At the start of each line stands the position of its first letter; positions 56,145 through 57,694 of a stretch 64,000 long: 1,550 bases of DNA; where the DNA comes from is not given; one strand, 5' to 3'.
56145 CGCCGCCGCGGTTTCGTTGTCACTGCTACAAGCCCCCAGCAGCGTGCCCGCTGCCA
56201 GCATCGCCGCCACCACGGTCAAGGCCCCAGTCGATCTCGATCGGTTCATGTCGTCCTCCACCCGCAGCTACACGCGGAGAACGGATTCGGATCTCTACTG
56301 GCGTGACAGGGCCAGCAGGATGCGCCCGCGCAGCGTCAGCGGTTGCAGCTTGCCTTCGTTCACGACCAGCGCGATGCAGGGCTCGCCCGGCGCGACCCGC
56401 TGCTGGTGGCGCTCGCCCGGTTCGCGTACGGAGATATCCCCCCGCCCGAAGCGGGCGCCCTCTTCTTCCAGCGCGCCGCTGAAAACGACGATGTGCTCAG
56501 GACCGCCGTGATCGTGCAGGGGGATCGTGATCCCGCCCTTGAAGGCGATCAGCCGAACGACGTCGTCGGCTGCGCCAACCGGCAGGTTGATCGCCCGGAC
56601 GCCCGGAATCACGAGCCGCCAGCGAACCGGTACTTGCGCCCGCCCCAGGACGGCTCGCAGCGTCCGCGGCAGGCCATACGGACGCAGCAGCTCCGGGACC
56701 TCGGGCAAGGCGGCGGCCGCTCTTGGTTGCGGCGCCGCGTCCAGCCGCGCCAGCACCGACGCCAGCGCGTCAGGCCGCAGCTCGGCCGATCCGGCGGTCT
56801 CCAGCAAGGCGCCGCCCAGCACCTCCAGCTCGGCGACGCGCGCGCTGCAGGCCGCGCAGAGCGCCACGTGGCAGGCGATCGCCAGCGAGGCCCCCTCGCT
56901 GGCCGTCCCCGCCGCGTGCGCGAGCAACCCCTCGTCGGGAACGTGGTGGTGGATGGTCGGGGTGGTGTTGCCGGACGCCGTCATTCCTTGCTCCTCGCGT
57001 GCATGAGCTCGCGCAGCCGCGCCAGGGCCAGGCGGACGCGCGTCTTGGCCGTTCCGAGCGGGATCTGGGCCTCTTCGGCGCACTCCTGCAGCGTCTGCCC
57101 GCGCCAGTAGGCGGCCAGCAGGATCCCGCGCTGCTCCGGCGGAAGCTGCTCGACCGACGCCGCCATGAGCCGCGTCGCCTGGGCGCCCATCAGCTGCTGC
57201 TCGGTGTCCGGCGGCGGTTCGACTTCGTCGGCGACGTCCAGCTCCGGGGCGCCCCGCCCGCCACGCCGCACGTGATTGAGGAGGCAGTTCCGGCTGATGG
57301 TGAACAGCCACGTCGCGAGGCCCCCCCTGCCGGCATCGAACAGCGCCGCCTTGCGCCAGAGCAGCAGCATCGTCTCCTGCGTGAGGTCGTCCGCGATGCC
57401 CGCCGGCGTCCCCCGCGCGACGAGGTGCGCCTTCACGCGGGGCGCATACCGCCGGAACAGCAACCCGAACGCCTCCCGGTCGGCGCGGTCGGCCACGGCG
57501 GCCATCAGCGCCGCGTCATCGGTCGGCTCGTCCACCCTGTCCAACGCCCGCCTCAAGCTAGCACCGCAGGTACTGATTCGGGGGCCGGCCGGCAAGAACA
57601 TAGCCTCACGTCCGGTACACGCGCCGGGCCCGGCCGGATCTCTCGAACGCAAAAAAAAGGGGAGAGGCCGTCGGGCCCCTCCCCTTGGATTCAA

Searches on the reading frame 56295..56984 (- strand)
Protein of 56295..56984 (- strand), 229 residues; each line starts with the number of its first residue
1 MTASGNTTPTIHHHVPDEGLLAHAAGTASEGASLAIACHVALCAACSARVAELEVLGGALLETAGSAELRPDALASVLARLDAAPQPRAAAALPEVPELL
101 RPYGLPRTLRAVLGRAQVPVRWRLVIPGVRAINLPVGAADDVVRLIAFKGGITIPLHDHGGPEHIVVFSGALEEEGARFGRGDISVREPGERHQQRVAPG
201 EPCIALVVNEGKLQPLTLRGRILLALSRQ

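Call 107: search_protein_families(library=pfam, proteins=[window:56295-56984:-], max_evalue=0.001)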
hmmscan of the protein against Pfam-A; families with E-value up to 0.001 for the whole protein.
window:56295-56984:- (229 aa): 1 family
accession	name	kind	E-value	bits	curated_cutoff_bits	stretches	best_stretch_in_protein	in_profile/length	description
PF12973.13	Cupin_7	-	2.3e-09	37.4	27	1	120-208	11-100/105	ChrR Cupin-like domain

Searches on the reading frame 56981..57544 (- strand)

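Call 107: search_protein_families(library=pfam, proteins=[window:56981-57544:-], max_evalue=0.001)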
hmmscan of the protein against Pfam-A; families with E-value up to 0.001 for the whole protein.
window:56981-57544:- (187 aa): 3 families
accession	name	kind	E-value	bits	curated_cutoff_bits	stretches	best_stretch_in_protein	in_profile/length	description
PF04542.20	Sigma70_r2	-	1.8e-15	56.9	24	1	29-97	1-70/71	Sigma-70 region 2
PF04545.22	Sigma70_r4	-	4.2e-10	39.4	24.1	1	132-179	3-50/50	Sigma-70, region 4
PF08281.18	Sigma70_r4_2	-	5.6e-09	35.9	25.7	1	129-177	6-54/54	Sigma-70, region 4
